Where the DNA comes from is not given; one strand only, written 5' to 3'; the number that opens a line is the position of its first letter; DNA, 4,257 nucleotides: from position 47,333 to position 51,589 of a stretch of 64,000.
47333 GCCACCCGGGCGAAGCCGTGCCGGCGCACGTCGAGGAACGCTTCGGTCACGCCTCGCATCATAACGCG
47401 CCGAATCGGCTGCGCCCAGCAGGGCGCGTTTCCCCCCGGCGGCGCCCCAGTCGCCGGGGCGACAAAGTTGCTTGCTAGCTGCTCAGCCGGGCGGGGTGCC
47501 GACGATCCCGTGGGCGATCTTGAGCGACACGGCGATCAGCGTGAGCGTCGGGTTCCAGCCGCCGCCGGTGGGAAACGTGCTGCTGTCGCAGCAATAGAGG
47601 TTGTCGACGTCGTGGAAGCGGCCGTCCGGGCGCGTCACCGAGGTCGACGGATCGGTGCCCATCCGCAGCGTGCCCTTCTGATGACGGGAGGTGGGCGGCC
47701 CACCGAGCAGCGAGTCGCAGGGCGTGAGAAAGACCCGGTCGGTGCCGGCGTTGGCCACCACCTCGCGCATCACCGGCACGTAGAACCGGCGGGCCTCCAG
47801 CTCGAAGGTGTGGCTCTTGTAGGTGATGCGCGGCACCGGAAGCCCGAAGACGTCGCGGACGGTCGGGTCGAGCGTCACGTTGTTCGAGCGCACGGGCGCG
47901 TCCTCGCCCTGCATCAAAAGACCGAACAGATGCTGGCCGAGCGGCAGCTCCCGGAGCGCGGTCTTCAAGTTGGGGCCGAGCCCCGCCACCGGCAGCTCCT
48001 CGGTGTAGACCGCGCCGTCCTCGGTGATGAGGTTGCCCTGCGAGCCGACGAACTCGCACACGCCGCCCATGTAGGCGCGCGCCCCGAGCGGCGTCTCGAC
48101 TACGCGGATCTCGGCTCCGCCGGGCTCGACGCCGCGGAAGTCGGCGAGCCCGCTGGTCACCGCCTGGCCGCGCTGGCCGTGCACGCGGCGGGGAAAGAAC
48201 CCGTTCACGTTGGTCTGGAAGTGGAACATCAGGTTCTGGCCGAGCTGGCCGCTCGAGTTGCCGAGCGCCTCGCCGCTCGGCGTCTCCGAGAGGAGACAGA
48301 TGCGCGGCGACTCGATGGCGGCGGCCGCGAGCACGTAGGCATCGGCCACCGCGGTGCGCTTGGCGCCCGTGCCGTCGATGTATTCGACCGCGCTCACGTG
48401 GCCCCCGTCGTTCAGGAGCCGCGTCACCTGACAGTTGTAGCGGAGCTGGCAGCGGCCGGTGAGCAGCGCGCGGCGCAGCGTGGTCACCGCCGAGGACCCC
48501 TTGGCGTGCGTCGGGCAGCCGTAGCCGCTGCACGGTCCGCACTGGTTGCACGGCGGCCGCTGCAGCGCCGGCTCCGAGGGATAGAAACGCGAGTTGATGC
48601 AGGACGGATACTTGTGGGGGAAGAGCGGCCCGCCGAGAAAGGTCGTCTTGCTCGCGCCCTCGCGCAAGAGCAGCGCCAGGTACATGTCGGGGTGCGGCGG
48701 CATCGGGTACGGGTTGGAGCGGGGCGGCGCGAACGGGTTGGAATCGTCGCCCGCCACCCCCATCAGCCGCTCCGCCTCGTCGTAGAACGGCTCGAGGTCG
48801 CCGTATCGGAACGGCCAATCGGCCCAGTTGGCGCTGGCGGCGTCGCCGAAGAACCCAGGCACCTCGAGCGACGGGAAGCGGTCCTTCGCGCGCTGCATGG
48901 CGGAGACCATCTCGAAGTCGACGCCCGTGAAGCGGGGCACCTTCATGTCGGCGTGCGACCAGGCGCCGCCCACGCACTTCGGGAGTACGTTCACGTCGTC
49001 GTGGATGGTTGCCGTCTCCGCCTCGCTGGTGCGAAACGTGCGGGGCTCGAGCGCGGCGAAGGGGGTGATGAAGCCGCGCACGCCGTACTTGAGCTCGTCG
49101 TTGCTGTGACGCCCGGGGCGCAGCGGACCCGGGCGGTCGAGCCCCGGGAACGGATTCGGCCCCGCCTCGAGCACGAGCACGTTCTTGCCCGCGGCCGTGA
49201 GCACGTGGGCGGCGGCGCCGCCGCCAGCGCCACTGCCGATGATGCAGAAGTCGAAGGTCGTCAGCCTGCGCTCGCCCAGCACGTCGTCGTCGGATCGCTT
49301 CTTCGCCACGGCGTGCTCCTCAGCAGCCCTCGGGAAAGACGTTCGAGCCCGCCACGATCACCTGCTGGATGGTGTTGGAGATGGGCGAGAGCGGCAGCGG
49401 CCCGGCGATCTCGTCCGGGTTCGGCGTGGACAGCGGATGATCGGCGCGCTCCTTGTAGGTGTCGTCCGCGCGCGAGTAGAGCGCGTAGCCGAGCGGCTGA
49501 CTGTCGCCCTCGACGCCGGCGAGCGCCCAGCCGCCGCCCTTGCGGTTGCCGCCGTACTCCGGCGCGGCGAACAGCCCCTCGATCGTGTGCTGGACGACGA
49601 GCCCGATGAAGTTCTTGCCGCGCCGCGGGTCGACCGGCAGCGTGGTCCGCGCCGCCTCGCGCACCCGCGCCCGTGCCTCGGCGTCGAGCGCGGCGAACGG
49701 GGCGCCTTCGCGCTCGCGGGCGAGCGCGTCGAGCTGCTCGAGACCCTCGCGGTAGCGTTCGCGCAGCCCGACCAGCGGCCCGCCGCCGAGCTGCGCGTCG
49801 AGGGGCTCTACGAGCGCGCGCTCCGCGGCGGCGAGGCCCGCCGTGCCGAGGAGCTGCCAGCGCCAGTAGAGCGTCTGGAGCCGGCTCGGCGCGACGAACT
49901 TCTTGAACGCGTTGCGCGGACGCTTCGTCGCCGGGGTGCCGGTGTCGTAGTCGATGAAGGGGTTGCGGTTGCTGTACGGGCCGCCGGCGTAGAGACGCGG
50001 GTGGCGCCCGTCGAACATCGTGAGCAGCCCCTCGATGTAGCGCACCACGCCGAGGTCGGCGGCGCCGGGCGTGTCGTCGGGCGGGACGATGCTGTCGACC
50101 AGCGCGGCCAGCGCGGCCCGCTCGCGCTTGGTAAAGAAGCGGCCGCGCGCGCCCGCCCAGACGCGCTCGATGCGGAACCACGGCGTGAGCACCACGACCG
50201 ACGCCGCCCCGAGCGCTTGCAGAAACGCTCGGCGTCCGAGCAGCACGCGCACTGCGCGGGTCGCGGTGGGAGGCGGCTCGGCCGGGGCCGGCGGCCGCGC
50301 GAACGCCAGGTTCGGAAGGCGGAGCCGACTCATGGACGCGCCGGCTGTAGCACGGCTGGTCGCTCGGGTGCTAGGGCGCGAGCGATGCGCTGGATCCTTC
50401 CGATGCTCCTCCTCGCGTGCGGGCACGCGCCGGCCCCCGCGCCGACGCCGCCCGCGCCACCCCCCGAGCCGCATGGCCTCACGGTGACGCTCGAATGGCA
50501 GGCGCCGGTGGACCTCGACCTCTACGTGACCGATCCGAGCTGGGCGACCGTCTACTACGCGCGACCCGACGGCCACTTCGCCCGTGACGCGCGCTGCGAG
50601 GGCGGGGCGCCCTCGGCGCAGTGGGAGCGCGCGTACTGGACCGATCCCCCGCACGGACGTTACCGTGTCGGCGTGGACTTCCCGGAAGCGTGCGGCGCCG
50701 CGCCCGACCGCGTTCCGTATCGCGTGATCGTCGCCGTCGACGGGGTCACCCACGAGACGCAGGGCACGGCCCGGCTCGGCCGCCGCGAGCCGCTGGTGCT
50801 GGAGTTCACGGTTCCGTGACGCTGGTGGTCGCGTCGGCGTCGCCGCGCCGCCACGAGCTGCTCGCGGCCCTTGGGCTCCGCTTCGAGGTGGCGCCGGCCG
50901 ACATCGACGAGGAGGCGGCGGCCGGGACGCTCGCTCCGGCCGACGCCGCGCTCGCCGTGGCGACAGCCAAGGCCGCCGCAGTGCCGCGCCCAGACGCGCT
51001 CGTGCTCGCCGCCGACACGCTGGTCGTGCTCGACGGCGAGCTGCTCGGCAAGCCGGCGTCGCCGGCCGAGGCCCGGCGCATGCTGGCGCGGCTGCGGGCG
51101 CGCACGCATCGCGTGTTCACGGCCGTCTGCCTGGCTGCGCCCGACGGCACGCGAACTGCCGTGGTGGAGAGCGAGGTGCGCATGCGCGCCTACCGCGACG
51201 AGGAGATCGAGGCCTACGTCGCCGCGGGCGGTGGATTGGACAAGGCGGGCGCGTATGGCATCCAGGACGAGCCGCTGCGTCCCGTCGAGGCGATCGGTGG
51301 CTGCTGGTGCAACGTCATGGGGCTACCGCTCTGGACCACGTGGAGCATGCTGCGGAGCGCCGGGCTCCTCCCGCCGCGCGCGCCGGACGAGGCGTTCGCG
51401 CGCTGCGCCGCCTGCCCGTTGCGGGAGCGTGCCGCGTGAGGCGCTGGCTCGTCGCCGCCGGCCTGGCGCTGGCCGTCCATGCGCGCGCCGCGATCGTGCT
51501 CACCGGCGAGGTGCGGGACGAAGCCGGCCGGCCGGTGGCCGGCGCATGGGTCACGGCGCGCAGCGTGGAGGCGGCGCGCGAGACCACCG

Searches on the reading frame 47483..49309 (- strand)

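Call 38: search_protein_families(library=pfam, proteins=[window:47483-49309:-], max_evalue=0.0001)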
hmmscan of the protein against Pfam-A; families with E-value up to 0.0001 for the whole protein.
window:47483-49309:- (608 aa): 5 families
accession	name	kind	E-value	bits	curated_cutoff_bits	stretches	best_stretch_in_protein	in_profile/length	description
PF05199.19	GMC_oxred_C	-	1.4e-21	78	24.6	1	472-594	1-138/139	GMC oxidoreductase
PF00732.25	GMC_oxred_N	-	5.2e-11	43.2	23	1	254-364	111-217/218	GMC oxidoreductase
PF01266.30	DAO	-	4.9e-07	30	27.9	0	20-53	1-34/353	FAD dependent oxidoreductase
PF00890.30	FAD_binding_2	-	1.1e-06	28.6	20.4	0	20-52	1-33/414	FAD binding domain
PF13450.12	NAD_binding_8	-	6.1e-06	26.9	21.9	1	23-82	1-54/68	NAD(P)-binding Rossmann-like domain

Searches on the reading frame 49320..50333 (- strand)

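Call 38: search_protein_families(library=pfam, proteins=[window:49320-50333:-], max_evalue=0.0001)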
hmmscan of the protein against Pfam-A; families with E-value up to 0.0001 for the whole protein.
window:49320-50333:- (337 aa): 1 family
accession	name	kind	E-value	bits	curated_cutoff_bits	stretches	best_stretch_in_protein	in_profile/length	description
PF13618.11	Gluconate_2-dh3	-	5e-20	72.7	23.4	1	70-276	2-135/135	Gluconate 2-dehydrogenase subunit 3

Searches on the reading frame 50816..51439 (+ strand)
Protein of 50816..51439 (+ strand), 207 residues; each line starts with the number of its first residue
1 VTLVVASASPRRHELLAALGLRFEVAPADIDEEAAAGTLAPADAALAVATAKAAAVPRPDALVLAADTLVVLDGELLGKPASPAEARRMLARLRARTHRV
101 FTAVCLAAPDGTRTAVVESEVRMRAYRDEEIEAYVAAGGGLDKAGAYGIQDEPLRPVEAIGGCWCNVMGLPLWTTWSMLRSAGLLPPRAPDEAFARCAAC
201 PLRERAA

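Call 38: search_protein_families(library=pfam, proteins=[window:50816-51439:+], max_evalue=0.0001)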
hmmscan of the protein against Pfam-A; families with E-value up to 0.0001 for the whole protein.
window:50816-51439:+ (207 aa): 1 family
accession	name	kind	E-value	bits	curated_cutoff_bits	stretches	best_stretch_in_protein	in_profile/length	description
PF02545.19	Maf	-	1.1e-53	182.2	27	1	3-181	2-186/187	Maf-like protein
